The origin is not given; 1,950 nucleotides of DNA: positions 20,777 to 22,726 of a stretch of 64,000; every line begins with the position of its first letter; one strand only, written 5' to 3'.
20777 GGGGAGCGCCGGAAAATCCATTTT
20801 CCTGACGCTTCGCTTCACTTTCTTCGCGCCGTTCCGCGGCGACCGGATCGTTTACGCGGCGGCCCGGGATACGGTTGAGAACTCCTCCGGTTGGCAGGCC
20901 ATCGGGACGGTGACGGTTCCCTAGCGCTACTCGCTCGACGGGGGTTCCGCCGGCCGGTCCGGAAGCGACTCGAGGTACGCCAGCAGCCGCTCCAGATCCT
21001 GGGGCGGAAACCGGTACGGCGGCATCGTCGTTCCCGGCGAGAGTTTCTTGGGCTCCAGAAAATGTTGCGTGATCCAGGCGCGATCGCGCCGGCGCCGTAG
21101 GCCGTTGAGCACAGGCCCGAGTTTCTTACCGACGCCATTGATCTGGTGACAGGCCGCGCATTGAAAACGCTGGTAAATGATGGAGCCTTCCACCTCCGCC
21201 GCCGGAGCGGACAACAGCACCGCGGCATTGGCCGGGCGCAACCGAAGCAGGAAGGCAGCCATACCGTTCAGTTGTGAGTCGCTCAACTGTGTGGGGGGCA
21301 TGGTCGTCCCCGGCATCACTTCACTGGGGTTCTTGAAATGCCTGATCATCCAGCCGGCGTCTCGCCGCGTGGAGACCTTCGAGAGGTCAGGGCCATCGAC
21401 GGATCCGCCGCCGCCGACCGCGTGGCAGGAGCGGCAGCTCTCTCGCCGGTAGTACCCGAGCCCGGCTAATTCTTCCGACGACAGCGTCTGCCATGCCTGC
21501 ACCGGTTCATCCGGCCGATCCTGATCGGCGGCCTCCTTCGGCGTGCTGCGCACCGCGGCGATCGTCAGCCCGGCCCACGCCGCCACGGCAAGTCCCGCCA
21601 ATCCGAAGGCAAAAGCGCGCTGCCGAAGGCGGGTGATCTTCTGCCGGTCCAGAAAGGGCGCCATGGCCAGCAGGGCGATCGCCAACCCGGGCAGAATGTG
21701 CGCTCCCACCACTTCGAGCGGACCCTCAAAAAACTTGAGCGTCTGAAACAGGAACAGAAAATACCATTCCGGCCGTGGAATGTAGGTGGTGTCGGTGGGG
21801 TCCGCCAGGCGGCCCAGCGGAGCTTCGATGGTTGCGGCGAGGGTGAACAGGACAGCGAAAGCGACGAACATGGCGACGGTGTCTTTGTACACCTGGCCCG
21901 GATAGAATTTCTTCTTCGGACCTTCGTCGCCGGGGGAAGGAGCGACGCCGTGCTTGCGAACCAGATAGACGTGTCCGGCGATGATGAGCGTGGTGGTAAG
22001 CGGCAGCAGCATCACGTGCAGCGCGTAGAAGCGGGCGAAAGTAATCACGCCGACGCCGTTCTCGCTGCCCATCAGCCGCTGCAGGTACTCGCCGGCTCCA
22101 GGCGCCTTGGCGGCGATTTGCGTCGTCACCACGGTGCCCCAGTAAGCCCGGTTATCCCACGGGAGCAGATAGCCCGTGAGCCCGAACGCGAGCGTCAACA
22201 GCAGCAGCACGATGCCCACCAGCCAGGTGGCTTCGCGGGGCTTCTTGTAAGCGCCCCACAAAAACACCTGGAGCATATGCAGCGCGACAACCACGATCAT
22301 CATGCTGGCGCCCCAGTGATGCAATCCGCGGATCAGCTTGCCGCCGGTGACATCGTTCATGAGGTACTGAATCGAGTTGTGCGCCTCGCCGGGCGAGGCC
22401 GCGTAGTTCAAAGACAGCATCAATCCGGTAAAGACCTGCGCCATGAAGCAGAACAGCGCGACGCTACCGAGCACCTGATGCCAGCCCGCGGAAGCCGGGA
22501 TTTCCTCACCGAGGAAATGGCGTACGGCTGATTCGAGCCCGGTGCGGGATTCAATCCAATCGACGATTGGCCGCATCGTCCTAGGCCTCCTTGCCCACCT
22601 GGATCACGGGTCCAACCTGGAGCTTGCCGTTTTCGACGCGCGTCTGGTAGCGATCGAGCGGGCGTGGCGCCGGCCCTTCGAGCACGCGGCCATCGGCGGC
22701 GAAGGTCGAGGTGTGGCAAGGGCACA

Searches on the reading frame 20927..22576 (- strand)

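Call 28: search_protein_families(library=pfam, proteins=[window:20927-22576:-], max_evalue=0.01)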
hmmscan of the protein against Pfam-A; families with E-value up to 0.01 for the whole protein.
window:20927-22576:- (549 aa): 10 families
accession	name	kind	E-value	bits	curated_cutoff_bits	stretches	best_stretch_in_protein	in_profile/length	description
PF00033.24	Cytochrome_B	-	3.2e-46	158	27.2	1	35-210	15-189/189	Cytochrome b/b6/petB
PF13631.11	Cytochrom_B_N_2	-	4.4e-42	144.3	27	1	92-248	2-160/169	Cytochrome b(N-terminal)/b6/petB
PF00034.26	Cytochrom_C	-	2.1e-16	61.5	21.3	2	463-538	3-89/90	Cytochrome c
PF02433.20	FixO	-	8.3e-16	58.6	29.6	2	394-429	102-137/219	Cytochrome C oxidase, mono-heme subunit/FixO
PF13442.11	Cytochrome_CBB3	-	5.3e-15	55.9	27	2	376-443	10-68/68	Cytochrome C oxidase, cbb3-type, subunit III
PF00032.22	Cytochrom_B_C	-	1.5e-07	32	20.7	1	258-342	2-83/102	Cytochrome b(C-terminal)/b6/petD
PF01292.26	Ni_hydr_CYTB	-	0.00012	22.3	30.1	1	26-110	93-168/179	Prokaryotic cytochrome b561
PF14358.11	DUF4405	-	0.00024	22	26.7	1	39-101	5-62/66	Domain of unknown function (DUF4405)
PF18509.6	MCR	-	0.0045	17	30.4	0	469-481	16-28/30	Magnetochrome domain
PF13567.11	DUF4131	-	0.007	16.5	31.6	0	294-362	8-70/165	Domain of unknown function (DUF4131)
